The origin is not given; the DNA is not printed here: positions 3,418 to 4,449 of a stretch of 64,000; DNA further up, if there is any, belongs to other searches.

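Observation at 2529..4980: Candidate three-gene NTase / unknown / Rx4HxY(HEPN-like) cassette beside a decayed peptidase E gene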

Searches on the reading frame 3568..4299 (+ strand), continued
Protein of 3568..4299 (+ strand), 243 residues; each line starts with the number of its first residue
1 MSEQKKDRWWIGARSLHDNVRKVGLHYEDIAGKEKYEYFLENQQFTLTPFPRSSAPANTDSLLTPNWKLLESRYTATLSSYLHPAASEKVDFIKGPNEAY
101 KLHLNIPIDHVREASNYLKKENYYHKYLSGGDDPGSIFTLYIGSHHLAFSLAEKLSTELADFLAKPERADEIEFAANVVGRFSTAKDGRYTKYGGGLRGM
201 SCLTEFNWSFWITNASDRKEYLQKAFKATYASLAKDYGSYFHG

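Call 95: find_related_loci(query=A2, collection=viral_contigs, flank=5000)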
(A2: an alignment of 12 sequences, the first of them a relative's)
Query A2 (243 aa) in viral_contigs; peptide patterns used: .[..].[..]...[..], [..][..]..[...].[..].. (x = any residue, [..] = any of these).
14 stretches matched a pattern, but none encodes a relative of the query by tblastn (E <= 1e-3).
